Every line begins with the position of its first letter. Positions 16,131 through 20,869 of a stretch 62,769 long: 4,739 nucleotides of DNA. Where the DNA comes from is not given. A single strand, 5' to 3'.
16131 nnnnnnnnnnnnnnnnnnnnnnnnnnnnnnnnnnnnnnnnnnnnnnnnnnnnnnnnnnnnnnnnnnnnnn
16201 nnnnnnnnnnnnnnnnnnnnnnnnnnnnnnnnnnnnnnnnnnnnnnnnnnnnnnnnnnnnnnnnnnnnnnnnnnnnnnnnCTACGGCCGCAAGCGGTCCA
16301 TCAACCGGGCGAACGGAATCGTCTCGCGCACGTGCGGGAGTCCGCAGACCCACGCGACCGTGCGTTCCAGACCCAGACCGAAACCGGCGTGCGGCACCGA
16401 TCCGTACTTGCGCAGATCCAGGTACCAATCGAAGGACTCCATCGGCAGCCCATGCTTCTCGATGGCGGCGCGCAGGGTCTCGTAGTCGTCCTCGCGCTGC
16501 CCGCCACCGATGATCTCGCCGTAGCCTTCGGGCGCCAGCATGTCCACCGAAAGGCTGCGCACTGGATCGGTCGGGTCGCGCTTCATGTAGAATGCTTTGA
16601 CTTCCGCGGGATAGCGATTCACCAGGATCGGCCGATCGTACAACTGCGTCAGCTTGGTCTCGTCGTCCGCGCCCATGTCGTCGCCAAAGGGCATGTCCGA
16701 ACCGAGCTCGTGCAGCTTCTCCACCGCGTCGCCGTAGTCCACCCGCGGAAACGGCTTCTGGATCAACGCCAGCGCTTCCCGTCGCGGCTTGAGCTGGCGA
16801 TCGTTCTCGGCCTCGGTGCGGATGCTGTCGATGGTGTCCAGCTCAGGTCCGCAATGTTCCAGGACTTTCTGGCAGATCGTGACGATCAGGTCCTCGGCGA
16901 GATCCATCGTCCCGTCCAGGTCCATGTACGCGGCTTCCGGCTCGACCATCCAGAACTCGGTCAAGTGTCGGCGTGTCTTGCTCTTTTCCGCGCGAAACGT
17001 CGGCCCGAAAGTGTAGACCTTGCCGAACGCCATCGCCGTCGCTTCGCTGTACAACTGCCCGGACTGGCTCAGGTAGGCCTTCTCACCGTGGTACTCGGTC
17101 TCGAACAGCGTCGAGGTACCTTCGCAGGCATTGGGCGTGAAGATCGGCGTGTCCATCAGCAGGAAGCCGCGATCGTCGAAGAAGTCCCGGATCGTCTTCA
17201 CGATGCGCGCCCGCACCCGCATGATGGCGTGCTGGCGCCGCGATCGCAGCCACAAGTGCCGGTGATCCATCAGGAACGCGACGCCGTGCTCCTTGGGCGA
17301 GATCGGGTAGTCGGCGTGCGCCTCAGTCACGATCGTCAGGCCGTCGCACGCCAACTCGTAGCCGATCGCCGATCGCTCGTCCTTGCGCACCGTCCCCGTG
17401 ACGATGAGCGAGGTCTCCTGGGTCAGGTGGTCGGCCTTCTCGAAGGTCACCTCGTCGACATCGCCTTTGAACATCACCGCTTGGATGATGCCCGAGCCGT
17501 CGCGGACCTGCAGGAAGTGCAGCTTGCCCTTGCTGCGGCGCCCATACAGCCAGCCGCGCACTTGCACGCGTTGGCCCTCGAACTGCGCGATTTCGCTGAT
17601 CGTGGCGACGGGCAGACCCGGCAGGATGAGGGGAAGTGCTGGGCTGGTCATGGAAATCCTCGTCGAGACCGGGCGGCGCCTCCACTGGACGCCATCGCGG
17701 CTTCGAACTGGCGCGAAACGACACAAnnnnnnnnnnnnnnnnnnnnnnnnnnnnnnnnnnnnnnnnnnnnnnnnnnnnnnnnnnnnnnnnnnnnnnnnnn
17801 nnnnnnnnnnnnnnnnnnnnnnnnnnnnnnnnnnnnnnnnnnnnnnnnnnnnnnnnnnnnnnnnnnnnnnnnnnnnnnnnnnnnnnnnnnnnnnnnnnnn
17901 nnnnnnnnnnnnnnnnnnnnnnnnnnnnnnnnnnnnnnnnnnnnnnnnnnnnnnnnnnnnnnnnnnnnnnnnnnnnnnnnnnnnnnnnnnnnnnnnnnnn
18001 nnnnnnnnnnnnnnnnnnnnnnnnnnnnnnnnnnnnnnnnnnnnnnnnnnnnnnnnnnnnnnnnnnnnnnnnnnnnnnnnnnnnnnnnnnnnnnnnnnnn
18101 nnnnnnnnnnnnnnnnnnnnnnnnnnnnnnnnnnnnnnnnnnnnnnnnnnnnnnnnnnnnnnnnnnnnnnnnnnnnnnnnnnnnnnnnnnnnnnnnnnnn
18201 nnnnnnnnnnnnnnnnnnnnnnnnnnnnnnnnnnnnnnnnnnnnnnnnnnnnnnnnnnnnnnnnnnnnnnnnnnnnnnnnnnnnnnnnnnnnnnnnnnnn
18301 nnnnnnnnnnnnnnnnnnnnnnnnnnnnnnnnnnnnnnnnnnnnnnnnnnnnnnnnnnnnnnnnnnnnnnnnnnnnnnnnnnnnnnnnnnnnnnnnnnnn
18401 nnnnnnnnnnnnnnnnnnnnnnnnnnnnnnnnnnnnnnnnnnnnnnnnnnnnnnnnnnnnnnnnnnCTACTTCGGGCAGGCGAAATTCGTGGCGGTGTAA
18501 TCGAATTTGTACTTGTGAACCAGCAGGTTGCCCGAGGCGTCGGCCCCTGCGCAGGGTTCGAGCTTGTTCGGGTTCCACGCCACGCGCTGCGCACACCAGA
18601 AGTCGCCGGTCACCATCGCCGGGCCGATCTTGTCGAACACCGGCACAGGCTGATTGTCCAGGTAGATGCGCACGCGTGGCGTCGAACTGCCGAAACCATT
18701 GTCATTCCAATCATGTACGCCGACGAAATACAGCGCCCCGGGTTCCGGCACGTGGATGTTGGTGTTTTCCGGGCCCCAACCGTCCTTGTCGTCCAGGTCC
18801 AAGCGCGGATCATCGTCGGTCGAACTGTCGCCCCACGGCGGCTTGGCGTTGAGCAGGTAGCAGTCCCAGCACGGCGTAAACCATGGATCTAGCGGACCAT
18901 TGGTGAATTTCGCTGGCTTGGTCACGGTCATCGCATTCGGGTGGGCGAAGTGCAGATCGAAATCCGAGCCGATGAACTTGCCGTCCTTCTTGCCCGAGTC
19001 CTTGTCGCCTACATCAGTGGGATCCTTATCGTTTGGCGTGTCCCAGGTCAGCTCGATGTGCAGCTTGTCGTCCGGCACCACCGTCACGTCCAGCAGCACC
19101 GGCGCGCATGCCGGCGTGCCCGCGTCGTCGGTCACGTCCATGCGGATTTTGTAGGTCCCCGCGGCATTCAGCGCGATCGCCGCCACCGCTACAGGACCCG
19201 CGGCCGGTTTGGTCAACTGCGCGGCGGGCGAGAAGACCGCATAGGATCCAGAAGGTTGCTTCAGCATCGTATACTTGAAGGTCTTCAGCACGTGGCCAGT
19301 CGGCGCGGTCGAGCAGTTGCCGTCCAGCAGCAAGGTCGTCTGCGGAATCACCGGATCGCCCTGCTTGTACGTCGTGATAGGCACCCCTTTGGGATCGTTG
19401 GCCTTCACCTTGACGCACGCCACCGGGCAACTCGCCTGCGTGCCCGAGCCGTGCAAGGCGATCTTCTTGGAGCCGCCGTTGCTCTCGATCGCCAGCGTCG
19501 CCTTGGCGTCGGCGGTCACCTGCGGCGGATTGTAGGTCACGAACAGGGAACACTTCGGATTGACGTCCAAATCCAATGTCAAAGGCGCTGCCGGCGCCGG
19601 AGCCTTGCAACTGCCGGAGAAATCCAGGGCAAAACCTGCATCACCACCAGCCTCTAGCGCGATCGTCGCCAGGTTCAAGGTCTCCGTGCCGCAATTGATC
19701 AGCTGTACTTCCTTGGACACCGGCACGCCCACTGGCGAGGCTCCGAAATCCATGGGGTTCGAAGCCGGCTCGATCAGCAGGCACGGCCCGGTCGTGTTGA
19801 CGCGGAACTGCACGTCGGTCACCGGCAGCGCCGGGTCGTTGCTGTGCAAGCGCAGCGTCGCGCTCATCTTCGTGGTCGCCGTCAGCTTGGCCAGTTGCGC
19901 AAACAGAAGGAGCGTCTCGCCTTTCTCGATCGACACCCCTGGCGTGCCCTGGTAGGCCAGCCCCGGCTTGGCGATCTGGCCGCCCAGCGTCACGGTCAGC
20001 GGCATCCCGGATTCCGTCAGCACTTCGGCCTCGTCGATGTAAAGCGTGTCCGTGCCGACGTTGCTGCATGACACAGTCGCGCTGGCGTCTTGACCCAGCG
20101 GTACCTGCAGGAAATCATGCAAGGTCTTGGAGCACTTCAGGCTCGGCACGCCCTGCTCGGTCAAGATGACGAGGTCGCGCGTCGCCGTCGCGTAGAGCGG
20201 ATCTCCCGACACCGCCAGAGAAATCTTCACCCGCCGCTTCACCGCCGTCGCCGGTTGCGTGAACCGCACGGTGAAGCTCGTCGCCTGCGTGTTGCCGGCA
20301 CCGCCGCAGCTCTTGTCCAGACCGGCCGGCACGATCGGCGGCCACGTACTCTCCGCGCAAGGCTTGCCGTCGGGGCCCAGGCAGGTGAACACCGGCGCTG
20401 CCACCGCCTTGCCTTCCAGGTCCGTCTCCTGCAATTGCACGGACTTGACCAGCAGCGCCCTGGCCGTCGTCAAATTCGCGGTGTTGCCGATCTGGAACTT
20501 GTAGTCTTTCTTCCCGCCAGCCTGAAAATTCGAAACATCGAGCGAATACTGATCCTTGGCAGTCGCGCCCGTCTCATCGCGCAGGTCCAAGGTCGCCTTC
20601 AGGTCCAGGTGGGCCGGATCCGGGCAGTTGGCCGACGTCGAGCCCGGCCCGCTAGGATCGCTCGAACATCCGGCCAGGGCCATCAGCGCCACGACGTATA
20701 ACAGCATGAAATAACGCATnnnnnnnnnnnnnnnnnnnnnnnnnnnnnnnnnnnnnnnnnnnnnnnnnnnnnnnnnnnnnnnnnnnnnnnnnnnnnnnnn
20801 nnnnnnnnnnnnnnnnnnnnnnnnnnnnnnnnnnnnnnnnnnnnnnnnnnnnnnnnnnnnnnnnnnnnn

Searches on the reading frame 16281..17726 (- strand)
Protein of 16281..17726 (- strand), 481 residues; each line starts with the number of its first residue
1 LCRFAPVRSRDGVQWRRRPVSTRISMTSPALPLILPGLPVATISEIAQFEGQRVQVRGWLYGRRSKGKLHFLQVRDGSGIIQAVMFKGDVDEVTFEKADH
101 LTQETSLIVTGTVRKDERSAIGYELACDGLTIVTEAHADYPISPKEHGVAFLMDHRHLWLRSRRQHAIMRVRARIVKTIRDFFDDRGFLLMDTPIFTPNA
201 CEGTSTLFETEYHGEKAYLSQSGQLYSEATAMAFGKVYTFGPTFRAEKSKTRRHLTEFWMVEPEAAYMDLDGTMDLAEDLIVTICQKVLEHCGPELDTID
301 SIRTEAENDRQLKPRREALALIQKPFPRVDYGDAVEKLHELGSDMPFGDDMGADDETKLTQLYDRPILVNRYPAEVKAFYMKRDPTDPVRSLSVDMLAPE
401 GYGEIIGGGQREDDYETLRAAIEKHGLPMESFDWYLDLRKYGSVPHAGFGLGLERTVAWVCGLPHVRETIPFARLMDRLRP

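Call 70: search_protein_families(library=ncbifam, proteins=[window:16281-17726:-])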
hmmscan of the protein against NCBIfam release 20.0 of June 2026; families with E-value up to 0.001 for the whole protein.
window:16281-17726:- (481 aa): 17 families
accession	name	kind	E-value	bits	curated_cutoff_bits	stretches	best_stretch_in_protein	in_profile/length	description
NF003037.0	PRK03932.1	equivalog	1.1e-162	542.1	414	1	43-480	6-450/451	asparagine--tRNA ligase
TIGR00457.1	asnS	equivalog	3.6e-144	481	342.6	1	43-479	8-453/455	asparagine--tRNA ligase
NF003483.0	PRK05159.1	equivalog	1.8e-99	333.6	353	1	43-481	8-438/438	aspartate--tRNA(Asn) ligase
TIGR00458.1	aspS_nondisc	equivalog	3.4e-84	283.3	368.4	1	49-481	10-428/428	aspartate--tRNA(Asn) ligase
NF005052.0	PRK06462.1-1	equivalog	1.1e-57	195.8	368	1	153-475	33-346/353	asparagine synthetase A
NF005054.0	PRK06462.1-4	equivalog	8.9e-42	143.2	309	1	157-475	13-311/318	asparagine synthetase A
NF001750.0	PRK00476.1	equivalog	1.6e-39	135.7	443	2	50-290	17-267/590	aspartate--tRNA ligase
TIGR00459.1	aspS_bact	equivalog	2.5e-39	135.1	373.85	2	50-290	15-262/586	aspartate--tRNA ligase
TIGR00499.1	lysS_bact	equivalog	9.1e-32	110.3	427.6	1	51-304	53-300/496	lysine--tRNA ligase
NF001756.1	PRK00484.1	subfamily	6.3e-31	107.6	468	1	48-474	48-484/488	lysine--tRNA ligase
NF009460.0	PRK12820.1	equivalog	6.5e-26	90.6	1379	1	50-284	34-290/723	bifunctional aspartyl-tRNA synthetase/aspartyl/glutamyl-tRNA amidotransferase subunit C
NF002821.0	PRK02983.1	equivalog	4e-16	58.2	742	1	45-288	653-899/1102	bifunctional lysylphosphatidylglycerol synthetase/lysine--tRNA ligase LysX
NF009101.0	PRK12445.1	subfamily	4.2e-16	58.6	1026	1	53-290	67-307/505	lysine--tRNA ligase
NF005053.0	PRK06462.1-3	equivalog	1.2e-15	57.9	322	1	217-468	19-260/274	asparagine synthetase A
TIGR00462.1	genX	equivalog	1.8e-13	50.6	286.9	1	170-471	2-303/304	EF-P lysine aminoacylase EpmA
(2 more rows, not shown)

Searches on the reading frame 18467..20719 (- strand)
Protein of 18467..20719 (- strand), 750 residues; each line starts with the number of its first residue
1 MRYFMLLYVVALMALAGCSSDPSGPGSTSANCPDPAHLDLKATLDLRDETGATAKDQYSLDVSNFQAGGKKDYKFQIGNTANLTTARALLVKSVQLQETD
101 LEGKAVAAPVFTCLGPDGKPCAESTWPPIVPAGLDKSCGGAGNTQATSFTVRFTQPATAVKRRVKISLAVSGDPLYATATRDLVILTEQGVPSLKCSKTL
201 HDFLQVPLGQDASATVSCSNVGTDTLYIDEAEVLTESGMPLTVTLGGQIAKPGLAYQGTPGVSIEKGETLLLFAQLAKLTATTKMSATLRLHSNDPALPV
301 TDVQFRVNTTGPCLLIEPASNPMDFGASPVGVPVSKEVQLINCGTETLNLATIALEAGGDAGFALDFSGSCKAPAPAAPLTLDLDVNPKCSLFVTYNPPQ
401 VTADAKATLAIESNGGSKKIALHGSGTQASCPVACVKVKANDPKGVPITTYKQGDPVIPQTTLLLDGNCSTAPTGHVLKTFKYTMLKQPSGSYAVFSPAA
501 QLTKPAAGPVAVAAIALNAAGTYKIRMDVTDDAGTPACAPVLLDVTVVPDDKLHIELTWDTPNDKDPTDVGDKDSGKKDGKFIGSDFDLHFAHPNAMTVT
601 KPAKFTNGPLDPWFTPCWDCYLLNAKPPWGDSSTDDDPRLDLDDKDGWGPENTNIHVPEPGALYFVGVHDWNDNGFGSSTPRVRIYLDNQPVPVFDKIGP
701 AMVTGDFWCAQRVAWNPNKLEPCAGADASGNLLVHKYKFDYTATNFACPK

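Call 70: search_protein_families(library=ncbifam, proteins=[window:18467-20719:-])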
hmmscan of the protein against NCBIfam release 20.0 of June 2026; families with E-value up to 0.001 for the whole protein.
window:18467-20719:- (750 aa): 1 family
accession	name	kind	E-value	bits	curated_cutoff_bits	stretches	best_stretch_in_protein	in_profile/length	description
NF012200.0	choice_anch_D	domain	3e-10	40.6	45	1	318-414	19-104/108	choice-of-anchor D domain-containing protein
